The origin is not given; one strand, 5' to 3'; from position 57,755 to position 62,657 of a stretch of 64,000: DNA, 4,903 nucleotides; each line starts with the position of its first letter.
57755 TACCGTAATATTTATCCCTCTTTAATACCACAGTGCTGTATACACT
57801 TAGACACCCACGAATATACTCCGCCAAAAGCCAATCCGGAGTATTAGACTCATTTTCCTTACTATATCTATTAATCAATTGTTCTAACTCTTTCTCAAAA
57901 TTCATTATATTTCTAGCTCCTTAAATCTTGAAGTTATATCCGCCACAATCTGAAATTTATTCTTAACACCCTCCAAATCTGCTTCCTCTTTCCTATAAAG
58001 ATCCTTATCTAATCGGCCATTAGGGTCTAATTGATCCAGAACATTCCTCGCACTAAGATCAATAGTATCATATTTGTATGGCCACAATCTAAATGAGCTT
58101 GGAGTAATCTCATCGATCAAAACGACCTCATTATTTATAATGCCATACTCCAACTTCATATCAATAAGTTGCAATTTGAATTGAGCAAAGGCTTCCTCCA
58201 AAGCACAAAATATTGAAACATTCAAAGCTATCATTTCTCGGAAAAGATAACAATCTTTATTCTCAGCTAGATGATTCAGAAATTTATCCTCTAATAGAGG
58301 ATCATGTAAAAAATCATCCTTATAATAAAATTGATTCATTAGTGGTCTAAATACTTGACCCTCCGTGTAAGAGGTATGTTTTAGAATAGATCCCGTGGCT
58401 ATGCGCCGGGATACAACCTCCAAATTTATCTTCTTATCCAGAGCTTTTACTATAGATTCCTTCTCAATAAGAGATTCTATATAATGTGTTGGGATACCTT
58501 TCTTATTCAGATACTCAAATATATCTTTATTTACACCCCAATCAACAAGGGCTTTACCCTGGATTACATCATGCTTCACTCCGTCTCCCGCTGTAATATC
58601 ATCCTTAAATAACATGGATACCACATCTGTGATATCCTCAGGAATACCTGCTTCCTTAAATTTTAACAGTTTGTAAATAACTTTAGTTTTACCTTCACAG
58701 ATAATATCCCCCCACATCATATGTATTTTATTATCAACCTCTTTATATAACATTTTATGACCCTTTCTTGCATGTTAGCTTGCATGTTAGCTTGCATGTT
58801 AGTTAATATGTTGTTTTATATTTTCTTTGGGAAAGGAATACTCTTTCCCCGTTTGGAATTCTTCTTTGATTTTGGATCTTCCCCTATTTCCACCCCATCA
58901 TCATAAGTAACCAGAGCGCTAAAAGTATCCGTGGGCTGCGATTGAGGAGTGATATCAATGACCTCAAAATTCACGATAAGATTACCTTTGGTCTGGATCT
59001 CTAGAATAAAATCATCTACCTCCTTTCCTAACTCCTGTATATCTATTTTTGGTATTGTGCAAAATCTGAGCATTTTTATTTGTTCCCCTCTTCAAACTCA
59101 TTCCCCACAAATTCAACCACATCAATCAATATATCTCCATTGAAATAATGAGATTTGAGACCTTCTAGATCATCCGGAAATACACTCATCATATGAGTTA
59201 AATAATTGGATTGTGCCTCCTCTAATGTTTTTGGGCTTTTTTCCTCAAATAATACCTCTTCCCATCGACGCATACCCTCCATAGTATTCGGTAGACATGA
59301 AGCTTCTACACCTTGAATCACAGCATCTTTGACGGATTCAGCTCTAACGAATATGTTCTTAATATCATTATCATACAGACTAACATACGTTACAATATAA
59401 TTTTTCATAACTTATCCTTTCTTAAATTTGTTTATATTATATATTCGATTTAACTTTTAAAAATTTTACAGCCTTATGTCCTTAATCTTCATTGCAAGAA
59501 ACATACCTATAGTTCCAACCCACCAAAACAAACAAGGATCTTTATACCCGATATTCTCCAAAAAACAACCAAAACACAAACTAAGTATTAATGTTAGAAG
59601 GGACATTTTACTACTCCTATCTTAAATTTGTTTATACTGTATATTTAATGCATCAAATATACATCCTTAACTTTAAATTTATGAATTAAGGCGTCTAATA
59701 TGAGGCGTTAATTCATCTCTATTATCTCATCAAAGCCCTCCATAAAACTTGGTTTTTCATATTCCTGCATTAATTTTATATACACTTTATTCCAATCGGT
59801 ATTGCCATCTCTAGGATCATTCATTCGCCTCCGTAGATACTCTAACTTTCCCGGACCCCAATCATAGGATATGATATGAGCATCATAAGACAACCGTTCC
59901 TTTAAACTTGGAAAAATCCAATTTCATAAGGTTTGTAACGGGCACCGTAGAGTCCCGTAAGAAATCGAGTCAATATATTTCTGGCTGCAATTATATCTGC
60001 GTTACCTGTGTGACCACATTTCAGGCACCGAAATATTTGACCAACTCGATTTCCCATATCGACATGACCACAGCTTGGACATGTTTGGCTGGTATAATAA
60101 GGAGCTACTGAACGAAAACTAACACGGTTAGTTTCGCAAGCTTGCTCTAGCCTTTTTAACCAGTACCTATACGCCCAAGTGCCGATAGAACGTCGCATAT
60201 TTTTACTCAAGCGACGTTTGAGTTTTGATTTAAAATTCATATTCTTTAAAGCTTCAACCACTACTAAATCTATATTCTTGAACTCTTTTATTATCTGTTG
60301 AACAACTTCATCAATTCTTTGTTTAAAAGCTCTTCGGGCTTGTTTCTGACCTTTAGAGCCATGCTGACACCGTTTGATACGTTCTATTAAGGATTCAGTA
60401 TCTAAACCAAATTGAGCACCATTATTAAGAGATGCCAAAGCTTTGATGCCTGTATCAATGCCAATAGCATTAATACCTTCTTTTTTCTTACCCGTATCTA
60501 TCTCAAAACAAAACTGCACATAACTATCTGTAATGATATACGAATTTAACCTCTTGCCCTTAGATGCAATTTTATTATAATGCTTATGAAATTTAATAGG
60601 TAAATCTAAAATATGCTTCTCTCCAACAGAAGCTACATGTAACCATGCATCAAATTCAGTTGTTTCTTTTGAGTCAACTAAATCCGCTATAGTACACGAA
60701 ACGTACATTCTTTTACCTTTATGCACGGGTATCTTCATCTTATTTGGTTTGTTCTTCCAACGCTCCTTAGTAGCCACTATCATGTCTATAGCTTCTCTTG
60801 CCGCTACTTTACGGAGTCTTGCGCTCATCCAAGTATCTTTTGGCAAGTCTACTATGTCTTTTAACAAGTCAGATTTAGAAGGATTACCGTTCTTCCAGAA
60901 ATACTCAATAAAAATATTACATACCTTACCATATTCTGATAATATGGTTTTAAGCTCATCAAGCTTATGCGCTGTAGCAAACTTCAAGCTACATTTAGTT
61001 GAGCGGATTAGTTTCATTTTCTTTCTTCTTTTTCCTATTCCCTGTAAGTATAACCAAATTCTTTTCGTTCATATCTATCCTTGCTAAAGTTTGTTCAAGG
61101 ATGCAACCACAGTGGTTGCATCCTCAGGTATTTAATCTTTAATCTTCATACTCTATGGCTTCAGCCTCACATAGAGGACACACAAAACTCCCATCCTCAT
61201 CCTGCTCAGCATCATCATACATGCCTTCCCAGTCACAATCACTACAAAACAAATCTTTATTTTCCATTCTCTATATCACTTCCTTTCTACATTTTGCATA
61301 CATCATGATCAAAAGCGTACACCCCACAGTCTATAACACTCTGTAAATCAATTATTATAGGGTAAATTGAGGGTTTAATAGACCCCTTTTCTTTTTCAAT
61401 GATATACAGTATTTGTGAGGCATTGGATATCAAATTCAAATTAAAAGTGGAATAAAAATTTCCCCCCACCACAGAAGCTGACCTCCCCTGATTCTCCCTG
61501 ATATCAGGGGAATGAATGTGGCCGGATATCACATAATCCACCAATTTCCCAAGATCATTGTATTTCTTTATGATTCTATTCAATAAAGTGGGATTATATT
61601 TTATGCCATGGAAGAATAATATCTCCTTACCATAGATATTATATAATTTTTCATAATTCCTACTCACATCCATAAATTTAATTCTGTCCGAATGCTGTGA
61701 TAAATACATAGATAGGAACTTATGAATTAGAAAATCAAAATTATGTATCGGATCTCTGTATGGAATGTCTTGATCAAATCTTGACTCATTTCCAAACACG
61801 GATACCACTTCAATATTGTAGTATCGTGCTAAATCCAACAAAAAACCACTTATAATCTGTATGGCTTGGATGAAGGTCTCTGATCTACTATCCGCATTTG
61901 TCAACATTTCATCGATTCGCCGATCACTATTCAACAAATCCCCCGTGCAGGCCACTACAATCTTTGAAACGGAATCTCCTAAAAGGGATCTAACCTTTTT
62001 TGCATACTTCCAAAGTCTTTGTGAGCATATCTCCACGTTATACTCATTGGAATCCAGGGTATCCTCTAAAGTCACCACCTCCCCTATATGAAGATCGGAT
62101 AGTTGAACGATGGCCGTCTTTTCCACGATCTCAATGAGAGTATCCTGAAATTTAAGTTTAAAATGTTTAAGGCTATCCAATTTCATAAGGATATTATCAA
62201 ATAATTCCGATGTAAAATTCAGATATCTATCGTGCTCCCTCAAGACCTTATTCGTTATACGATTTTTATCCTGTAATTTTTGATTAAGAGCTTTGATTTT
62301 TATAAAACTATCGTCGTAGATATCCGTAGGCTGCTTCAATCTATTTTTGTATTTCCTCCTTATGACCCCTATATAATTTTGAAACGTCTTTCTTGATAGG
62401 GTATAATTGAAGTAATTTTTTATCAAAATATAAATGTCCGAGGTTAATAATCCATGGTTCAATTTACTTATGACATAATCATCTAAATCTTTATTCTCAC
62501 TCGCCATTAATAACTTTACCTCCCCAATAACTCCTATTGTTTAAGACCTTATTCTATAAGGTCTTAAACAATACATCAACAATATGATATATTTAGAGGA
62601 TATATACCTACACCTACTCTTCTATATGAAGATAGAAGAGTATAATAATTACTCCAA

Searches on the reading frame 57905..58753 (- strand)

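Call 46: search_protein_families(library=phrogs, proteins=[window:57905-58753:-], max_evalue=0.001)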
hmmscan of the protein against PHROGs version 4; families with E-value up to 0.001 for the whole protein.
window:57905-58753:- (282 aa): 1 family
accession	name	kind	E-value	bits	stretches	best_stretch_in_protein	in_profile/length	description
phrog_1112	-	moron, auxiliary metabolic gene and host takeover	4e-39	135.6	1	16-261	2-216/232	phosphoribosylaminoimidazole-succinocarboxamide synthase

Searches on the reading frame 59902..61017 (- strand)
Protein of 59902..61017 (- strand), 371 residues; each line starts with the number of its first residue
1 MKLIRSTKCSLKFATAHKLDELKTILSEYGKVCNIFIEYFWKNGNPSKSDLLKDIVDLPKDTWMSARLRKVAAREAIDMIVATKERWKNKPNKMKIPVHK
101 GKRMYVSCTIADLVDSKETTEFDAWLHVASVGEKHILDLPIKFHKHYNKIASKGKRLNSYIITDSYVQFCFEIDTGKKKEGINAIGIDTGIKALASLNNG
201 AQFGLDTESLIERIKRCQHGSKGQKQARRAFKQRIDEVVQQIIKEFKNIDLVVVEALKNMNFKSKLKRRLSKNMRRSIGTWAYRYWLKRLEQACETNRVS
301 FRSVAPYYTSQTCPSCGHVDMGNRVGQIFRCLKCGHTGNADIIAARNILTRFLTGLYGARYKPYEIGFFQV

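Call 45: search_protein_families(library=pfam, proteins=[window:59902-61017:-], max_evalue=0.001)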
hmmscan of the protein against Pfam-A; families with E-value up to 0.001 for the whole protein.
window:59902-61017:- (371 aa): 1 family
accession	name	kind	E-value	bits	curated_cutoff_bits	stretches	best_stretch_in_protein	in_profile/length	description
PF07282.18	Cas12f1-like_TNB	-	7.3e-18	64.9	26.3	1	287-348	5-60/60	Cas12f1-like, TNB domain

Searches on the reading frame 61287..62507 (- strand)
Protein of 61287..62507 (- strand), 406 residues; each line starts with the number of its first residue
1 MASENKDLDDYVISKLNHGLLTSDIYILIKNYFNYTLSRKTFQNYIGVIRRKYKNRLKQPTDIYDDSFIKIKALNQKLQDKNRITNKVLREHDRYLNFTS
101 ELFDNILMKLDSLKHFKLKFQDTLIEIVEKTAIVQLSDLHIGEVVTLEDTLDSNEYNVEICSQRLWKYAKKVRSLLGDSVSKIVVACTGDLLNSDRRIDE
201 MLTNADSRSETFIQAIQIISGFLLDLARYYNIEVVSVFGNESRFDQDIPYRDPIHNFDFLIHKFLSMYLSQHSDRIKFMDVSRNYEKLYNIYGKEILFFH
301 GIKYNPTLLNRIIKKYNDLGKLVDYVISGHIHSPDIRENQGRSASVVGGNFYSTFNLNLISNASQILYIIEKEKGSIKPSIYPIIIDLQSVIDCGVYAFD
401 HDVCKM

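Call 45: search_protein_families(library=pfam, proteins=[window:61287-62507:-], max_evalue=0.001)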
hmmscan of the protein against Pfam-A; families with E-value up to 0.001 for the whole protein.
window:61287-62507:- (406 aa): 2 families
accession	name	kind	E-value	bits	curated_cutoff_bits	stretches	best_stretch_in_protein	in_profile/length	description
PF00149.33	Metallophos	-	9.5e-06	26.6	21.5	1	133-334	3-191/191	Calcineurin-like phosphoesterase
PF12850.12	Metallophos_2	-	0.00023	21.6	27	1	233-342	50-127/154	Calcineurin-like phosphoesterase superfamily domain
